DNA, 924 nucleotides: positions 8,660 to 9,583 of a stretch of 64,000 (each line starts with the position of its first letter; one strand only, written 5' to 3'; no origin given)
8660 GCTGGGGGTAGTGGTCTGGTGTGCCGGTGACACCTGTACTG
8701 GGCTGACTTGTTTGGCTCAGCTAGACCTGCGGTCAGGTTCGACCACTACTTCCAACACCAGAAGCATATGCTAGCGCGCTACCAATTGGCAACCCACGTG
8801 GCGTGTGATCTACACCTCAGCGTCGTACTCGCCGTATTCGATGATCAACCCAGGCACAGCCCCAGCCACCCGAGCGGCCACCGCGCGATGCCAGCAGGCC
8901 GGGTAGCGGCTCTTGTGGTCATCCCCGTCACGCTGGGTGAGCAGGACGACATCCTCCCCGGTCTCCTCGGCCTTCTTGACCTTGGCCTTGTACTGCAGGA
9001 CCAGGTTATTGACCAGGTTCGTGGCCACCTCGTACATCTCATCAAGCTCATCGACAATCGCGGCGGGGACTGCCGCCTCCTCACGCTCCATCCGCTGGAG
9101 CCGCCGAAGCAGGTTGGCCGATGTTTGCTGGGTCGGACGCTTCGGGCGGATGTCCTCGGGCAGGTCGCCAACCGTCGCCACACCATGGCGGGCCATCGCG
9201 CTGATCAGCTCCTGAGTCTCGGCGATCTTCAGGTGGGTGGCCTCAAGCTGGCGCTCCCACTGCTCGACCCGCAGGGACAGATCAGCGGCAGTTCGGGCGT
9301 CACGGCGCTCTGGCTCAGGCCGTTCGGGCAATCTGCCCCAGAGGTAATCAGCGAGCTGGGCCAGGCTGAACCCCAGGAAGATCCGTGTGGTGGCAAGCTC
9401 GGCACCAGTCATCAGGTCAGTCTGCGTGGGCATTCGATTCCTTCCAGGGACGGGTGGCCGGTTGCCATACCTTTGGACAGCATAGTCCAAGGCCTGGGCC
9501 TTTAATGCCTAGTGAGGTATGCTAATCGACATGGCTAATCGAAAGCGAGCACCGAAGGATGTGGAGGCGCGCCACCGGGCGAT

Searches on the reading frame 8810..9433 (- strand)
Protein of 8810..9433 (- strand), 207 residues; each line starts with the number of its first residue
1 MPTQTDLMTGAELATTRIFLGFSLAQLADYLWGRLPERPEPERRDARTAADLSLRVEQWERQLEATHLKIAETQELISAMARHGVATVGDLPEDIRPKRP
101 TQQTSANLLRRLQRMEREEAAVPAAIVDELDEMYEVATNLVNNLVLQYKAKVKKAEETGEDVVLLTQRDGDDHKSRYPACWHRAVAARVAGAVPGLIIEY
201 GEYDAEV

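Call 5: search_protein_families(library=pfam, proteins=[window:8810-9433:-], max_evalue=0.1)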
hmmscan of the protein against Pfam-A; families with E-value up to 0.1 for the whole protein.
window:8810-9433:- (207 aa): 4 families
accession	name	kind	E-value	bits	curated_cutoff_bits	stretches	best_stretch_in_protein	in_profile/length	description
PF04632.18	FUSC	-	0.011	14.8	30.9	1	44-192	167-312/660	Fusaric acid resistance protein family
PF18477.7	PIN_9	-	0.062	14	26.3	0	103-138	13-49/116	PIN like domain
PF15219.11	TEX12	-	0.072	13.8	27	0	109-148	42-80/85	Testis-expressed 12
PF13401.12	AAA_22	-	0.096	13.4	27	0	93-155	56-111/130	AAA domain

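Call 6: search_protein_families(library=phrogs, proteins=[window:8810-9433:-], max_evalue=0.1)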
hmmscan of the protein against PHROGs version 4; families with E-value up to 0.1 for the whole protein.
window:8810-9433:- (207 aa): 4 families
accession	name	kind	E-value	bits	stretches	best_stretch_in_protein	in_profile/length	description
phrog_955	-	DNA, RNA and nucleotide metabolism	6.5e-06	26.9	1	110-194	52-123/142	HTH DNA binding protein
phrog_4604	-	unknown function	1.5e-05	26.3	1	48-95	111-158/159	-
phrog_9799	-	unknown function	0.014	16.3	1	72-117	6-50/72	-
phrog_31974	-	unknown function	0.052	14.6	1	85-143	52-109/141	-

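Call 8: search_dna_similar(query=window:8810-9433:-, collection=phages, mode=protein, max_rows=25, max_evalue=0.001)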
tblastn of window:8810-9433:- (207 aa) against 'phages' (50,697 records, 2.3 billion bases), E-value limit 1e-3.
No match.
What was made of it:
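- On Cluster A-type stoperator immunity system: No tblastn match in 50,697 phage records (call 8).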

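Call 27: find_homologous_proteins(query=window:8810-9433:-, max_evalue=0.001)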
Query window:8810-9433:- (207 aa): 20 proteins with E <= 0.001 among 1773 candidates.
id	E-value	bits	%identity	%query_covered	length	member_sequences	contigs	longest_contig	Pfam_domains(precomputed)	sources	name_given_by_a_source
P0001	6.8e-82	292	70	93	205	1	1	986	-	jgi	jgi:hypothetical protein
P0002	3.5e-76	273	100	62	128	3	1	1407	-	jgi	jgi:hypothetical protein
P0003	3.8e-56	208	57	97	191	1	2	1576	-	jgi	jgi:hypothetical protein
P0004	9.0e-56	207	54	97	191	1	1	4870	-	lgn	-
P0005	2.7e-55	205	57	97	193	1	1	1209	-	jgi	jgi:hypothetical protein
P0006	3.0e-55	205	57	98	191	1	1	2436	-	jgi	-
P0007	9.0e-54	200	57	94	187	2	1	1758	-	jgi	-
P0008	3.0e-53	199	53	98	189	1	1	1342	-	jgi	jgi:hypothetical protein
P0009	4.4e-52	195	55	98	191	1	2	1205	-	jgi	-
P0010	4.0e-51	192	54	98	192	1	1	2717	-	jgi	jgi:hypothetical protein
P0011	1.9e-48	183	73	48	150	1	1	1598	-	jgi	jgi:hypothetical protein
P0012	2.8e-46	176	48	97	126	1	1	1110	-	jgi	jgi:plasmid maintenance system antidote protein VapI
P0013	3.4e-40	156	73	44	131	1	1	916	PF13560.13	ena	-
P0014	5.5e-38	149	66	44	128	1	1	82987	PF13560.13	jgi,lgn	jgi:plasmid maintenance system antidote protein VapI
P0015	1.6e-37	147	53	45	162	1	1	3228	-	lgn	-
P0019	1.9e-4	39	34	44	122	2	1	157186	PF13560.13,PF08965.17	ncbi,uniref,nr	ncbi:DUF1870 family protein [Mycolicibacterium fortuitum]|uniref:Aca2/YdiL-like domain-containing pr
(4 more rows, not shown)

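Call 28: find_encoding_contigs(protein=P0014, flank=10000, max_places=4)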
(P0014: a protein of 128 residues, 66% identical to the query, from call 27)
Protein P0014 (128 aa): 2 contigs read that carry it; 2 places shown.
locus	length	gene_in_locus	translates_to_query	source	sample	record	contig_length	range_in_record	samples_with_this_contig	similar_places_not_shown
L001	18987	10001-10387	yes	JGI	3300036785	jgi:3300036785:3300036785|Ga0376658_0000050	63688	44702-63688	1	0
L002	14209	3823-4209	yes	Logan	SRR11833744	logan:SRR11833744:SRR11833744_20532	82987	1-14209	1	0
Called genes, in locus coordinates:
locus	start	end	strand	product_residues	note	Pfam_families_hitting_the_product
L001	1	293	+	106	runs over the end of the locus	-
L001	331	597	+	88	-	-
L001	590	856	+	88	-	-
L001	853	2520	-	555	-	-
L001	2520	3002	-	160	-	-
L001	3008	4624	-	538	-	-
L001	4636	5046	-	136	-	-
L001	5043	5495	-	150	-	-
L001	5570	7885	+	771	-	PF13529:Peptidase_C39_2, PF27131:Rv3766_C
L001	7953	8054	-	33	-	-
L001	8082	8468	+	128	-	PF13392:HNH_3 (weak)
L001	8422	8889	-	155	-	-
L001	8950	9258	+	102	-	-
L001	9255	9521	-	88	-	-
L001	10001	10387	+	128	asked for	PF13560:HTH_31 (faint)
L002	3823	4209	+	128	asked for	PF13560:HTH_31 (faint)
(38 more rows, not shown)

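Call 29: find_encoding_contigs(protein=window:8810-9433:-, flank=3000, max_places=4)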
Protein window:8810-9433:- (207 aa): 4 contigs read that carry it; 4 places shown.
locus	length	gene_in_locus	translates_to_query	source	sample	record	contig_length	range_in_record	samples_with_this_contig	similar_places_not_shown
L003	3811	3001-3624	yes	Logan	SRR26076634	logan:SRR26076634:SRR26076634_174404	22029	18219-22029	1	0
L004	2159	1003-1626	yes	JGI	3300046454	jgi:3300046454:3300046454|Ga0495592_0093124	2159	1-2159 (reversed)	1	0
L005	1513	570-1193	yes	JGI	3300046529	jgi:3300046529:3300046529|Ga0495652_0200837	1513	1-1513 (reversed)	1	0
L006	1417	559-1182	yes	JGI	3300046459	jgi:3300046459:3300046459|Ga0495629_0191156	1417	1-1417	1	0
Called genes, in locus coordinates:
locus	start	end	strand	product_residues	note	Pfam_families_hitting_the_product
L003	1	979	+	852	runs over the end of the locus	PF13529:Peptidase_C39_2, PF27131:Rv3766_C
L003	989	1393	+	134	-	PF16945:Phage_r1t_holin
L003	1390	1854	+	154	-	-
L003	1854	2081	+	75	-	-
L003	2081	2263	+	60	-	-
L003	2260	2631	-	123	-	-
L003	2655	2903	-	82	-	-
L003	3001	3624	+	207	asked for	-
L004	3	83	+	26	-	?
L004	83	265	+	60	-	-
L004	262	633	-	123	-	-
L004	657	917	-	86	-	-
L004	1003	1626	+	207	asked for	-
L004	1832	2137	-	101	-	-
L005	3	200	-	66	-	?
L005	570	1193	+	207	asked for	-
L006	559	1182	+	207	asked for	-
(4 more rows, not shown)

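Call 31: find_related_loci(query=A1, collection=metagenome_contigs, flank=6000)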
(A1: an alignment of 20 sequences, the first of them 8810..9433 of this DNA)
Query A1 (207 aa) in metagenome_contigs; peptide patterns used: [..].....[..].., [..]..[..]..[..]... (x = any residue, [..] = any of these).
142 stretches matched a pattern; 17 encode a relative of the query (tblastn E <= 1e-3); 17 distinct loci.
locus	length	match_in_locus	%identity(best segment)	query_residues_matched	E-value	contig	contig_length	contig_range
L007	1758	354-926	57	1-202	5e-59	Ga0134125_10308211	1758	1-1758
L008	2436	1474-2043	57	1-202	2e-56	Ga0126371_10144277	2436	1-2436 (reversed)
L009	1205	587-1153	55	1-202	4e-55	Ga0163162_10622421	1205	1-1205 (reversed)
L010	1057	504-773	32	110-202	2e-11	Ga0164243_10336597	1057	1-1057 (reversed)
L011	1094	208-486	33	110-202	2e-9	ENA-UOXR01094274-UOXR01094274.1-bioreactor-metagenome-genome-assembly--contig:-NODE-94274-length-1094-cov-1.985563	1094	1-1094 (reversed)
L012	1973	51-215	47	150-200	1e-8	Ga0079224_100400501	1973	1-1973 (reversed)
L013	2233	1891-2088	38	139-203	2e-8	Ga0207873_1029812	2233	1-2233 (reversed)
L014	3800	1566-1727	46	150-200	4e-8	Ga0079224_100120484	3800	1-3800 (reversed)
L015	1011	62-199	48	162-202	6e-8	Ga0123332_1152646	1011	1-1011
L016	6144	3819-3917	67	175-205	7e-8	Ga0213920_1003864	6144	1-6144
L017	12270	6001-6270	29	110-202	3e-7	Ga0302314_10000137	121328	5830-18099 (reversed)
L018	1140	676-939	27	110-200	2e-7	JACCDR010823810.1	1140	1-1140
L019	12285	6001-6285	26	110-207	6e-7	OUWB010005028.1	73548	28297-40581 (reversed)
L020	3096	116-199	64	177-204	2e-6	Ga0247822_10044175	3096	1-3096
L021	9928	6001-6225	36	122-200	2e-6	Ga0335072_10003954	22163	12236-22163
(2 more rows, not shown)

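Call 34: search_solved_structures(query=A1, max_evalue=1, show_alignments=2)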
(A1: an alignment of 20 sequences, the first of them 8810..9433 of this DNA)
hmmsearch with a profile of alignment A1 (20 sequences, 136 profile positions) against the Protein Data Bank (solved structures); distinct sequences matched with E-value up to 1: 12.
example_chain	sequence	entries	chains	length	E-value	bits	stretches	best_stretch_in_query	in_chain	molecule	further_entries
8w35_A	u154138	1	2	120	0.0071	19.2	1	7-74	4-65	Anti-CRISPR associated (Aca) protein, Aca2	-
7vjo_B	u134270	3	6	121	0.0096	18.8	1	7-74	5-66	anti-CRISPR-associated protein Aca2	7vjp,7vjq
7ezy_A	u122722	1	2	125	0.049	16.5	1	8-120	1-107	anti-CRISPR-associated Aca2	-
6hk9_A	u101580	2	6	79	0.13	15.2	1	47-84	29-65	Testis-expressed protein 12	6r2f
1s4k_A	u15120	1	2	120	0.13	15.1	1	7-85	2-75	putative cytoplasmic protein ydil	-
6hk8_A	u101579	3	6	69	0.16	14.8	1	47-82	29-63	Testis-expressed protein 12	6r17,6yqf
7b5j_A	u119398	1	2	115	0.17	14.8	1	9-74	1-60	Anti-CRISPR associated (Aca) protein, Aca2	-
9vt3_A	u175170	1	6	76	0.21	14.4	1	8-44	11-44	Aca3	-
4u7b_A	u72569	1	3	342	0.66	12.8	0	23-84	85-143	Mariner Mos1 transposase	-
3hos_A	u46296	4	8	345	0.67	12.8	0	23-84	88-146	Transposable element mariner, complete cds | Mariner Mos1 transposase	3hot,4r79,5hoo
1ass_A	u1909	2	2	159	0.74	12.7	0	71-110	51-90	THERMOSOME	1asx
2iuu_A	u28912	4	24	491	0.91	12.4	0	58-103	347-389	DNA TRANSLOCASE FTSK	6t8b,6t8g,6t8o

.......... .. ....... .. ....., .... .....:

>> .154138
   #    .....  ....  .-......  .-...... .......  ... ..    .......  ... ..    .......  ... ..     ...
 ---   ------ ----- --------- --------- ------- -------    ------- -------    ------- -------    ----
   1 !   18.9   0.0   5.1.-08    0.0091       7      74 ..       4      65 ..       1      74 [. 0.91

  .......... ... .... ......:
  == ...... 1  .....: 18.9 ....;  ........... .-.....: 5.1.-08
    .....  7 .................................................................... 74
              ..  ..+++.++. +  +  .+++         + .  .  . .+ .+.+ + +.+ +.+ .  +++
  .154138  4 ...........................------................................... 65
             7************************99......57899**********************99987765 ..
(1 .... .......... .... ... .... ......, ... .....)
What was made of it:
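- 8810..9433 (-): Gene for a 207-aa Aca2/YdiL-type HTH regulator. About 70 residues (35-101, a long helix 49-82) are inserted between HTH helix 2 and the recognition helix. Top PDB profile hits are Aca2 8w35/7vjo at E 0.007 (call 34).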

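Call 35: search_protein_families(library=pfam, alignment_id=A1, max_evalue=0.01)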
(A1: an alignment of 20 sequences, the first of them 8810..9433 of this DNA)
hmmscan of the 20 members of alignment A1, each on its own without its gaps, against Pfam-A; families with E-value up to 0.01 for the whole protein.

A. member 1, window:8810-9433:- (207 aa): 0 families

B. families by the number of members that match (of 20 scanned): 8 families
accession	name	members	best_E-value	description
PF13560.12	HTH_31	12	1.2e-06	Helix-turn-helix domain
PF01381.28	HTH_3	6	5.9e-05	Helix-turn-helix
PF08965.17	Aca2_YdiL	4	4.1e-07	Aca2/YdiL-like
PF12844.13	HTH_19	4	0.00024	Helix-turn-helix domain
PF13413.12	HTH_25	4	0.0005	Helix-turn-helix domain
PF23938.1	DUF7273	4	0.0013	Domain of unknown function (DUF7273)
PF20432.4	Xre-like-HTH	3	0.0045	Antitoxin Xre-like helix-turn-helix domain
PF06187.17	DUF993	1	0.0081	Protein of unknown function (DUF993)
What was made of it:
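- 8810..9433 (-): HTH_31 hits in 12 of 20 members and Aca2_YdiL PF08965 in 4 of 20; the window protein itself has no Pfam hit (calls 5, 35).
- On Aca2/YdiL-like regulators (PF08965): 12 of 20 family members hit HTH_31 (call 35). PF08965 hits in 4 of 20 members, best E 4e-7 (call 35).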

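Call 36: find_related_loci(query=A1, collection=viral_contigs, flank=10000)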
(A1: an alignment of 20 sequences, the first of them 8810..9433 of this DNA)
Query A1 (207 aa) in viral_contigs; peptide patterns used: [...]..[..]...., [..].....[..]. (x = any residue, [..] = any of these).
55 stretches matched a pattern; 3 encode a relative of the query (tblastn E <= 1e-3); 3 distinct loci.
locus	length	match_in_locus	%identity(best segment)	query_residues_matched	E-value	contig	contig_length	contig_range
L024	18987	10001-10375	66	1-200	2e-31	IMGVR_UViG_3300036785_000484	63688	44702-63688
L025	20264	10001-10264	39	110-200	2e-14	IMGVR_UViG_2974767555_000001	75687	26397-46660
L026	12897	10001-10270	34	110-200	1e-10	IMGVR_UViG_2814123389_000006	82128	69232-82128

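Call 44: predict_structure(alignment_id=A1)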
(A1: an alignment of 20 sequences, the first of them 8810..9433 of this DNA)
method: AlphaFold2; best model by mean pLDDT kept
length: 207 residues; sequences in the alignment: 20
mean_pLDDT: 84.2   pTM: 0.65
mean pLDDT of the five models: 84.2, 83.4, 81.9, 81.8, 78.2
residues with pLDDT >= 90: 121; 70-90: 43; 50-70: 38; < 50: 5
segments of 3 or more residues with pLDDT < 50: 1-4
pLDDT, mean of each block of 10 residues (from residue 1): 62 96 94 82 69 91 94 87 67 61 78 94 93 95 97 94 84 75 94 94 61
secondary structure, 60 per line:
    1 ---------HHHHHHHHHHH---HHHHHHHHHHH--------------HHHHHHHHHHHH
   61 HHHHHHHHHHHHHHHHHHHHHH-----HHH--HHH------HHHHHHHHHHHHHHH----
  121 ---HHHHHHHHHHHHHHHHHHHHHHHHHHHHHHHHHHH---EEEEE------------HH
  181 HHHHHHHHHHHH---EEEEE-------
elements in order: H10-20 H24-34 H49-82 H102-116 H124-158 E162-166 H179-192 E196-200
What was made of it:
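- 8810..9433 (-): AF2 pLDDT 84 (call 44).
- On Aca2/YdiL-like regulators (PF08965): The AF2 model keeps both helices (call 44).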

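Call 51: fold_search(model_id=the predicted structure, library=pdb)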
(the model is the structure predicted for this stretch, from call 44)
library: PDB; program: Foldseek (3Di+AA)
matches with E <= 10: 288; with E <= 0.001: 0
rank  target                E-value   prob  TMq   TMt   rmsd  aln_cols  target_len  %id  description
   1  2ox6_D                6.8e-02  0.99  0.36  0.45   3.8       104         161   13  Crystal structure of gene product SO3848 from Shewanella oneidensis MR-1 (released 2007-04-03)
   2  7vjo_A                7.2e-02  1.00  0.40  0.66   7.2       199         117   14  Pectobacterium phage ZF40 apo-Aca2 (released 2021-10-20)
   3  2ox6_C                7.6e-02  1.00  0.47  0.59   7.9       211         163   10  Crystal structure of gene product SO3848 from Shewanella oneidensis MR-1 (released 2007-04-03)
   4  2ox6_A                8.5e-02  1.00  0.46  0.56   8.1       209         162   10  Crystal structure of gene product SO3848 from Shewanella oneidensis MR-1 (released 2007-04-03)
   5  7ezy_A                8.5e-02  1.00  0.41  0.65   8.6       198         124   14  anti-CRISPR-associated Aca2 (released 2022-01-12)
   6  7vjq_A                1.6e-01  0.99  0.39  0.64   7.3       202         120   14  Pectobacterium phage ZF40 apo-aca2 complexed with 26bp DNA substrate (released 2021-10-20)
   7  7vjp_A                1.7e-01  0.98  0.38  0.63   7.4       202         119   14  Selenomethionine-derived Pectobacterium phage ZF40 apo-Aca2 (released 2021-10-20)
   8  7b5j_A                2.0e-01  0.98  0.38  0.65   7.4       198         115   14  Anti-CRISPR associated (Aca) protein, Aca2 (released 2021-06-23)
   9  1s4k_A                2.3e-01  0.98  0.41  0.66   4.7       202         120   12  Putative cytoplasmic protein from Salmonella typhimurium (released 2004-06-29)
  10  3qic                  6.5e-01  0.23  0.22  0.13   7.2       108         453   16  The structure of human glucokinase E339K mutation (released 2011-06-01)
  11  9ix6_A                1.3e+00  0.09  0.19  0.08  16.5       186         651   13  Cryo-EM structure of Cas12X2 with crRNA (released 2026-02-04)
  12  6w62_A                1.5e+00  0.47  0.27  0.07   6.1        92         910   14  Cryo-EM structure of Cas12i-crRNA complex (released 2020-09-16)
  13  1vbk_B                1.5e+00  0.38  0.20  0.15   4.8        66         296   14  Crystal structure of PH1313 from Pyrococcus horikoshii Ot3 (released 2005-04-19)
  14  5kzt_B                1.5e+00  0.35  0.17  0.08   3.6        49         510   10  Listeria monocytogenes OppA bound to peptide (released 2016-08-10)
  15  1vl0_B                1.5e+00  0.16  0.14  0.11   7.5        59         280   15  CRYSTAL STRUCTURE OF A DTDP-4-DEHYDRORHAMNOSE REDUCTASE, RFBD ORTHOLOG (CA_C2315) FROM CLOSTRIDIUM ACETOBUTYLICUM ATCC (released 2004-08-17)
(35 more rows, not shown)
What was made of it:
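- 8810..9433 (-): Foldseek top hits are Aca2, YdiL and SO3848, probability 0.98-1.0, TM 0.63-0.66 normalised to target (call 51).
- On Cluster A-type stoperator immunity system: The best sequence and fold matches of 8810-9433 are Aca2, YdiL and SO3848 (calls 34, 51).
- On Aca2/YdiL-like regulators (PF08965): Foldseek hits 7vjo, 7ezy, 7b5j, 1s4k and 2ox6 at probability 0.98-1.0 and TM 0.63-0.66 normalised to target (call 51).
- Closest known: Aca2/YdiL-family HTH autorepressors. Same: Family profile and predicted structure place 8810-9433 here: N-terminal XRE-type HTH plus an alpha/beta C-terminal dimerisation domain (calls 34, 35, 51).
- Aca2/YdiL fold (calls 34, 35, 51).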

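Call 85: find_related_loci(query=A1, collection=genome_contigs, flank=10000)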
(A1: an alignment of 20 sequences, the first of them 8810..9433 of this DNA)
Query A1 (207 aa) in genome_contigs; peptide patterns used: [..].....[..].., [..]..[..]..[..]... (x = any residue, [..] = any of these).
109 stretches matched a pattern; 9 encode a relative of the query (tblastn E <= 1e-3); 9 distinct loci.
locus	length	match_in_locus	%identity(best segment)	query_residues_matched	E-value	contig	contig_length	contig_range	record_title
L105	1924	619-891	32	110-200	1e-7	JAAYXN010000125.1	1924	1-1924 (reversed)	MAG: Rhodococcus sp. (in: high G+C Gram-positive bacteria) isolate AS06rmzACSIP_161 247770_AS06, whole genome shotgun se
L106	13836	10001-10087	62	174-202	2e-7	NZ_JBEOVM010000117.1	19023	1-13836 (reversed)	Streptomyces sp. NPDC002790 NPDC002790_27_G11.ctg-0117, whole genome shotgun sequence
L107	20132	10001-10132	50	164-202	6e-7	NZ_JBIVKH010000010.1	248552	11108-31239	Streptomyces sp. NPDC088785 NPDC088785_161_D1.ctg-0010, whole genome shotgun sequence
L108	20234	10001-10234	29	122-202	7e-7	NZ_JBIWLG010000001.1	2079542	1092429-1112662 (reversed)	Streptomyces sp. NPDC102360 NPDC102360_410_E2.ctg-0001, whole genome shotgun sequence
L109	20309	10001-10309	25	100-202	1e-6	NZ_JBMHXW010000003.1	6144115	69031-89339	Streptomyces sp. BH104 contig_3, whole genome shotgun sequence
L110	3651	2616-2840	35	122-200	1e-6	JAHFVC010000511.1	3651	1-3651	MAG: Mycobacterium sp. isolate nzgw94 NODE_41166_length_3652_cov_2.419994, whole genome shotgun sequence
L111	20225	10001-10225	36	122-200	4e-6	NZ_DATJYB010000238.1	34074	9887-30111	MAG: Mycobacterium sp. isolate SMAG_U15141 k141_1678553, whole genome shotgun sequence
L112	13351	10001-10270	29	110-202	1e-5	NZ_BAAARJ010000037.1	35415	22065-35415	Streptomyces axinellae strain JCM 16373 sequence037, whole genome shotgun sequence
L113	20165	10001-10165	38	152-202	6e-5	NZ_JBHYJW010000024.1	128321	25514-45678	Amycolatopsis sp. NPDC058986 NPDC058986_T48_A9.ctg-0024, whole genome shotgun sequence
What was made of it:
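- Close relatives are absent from 185,579 reference genomes, so no prophage copies were found (call 85).
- Tried and rejected: A genome_contigs scan for the HTH family gave only distant hits, in Streptomyces, Mycobacterium and Rhodococcus MAGs and Amycolatopsis (call 85).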
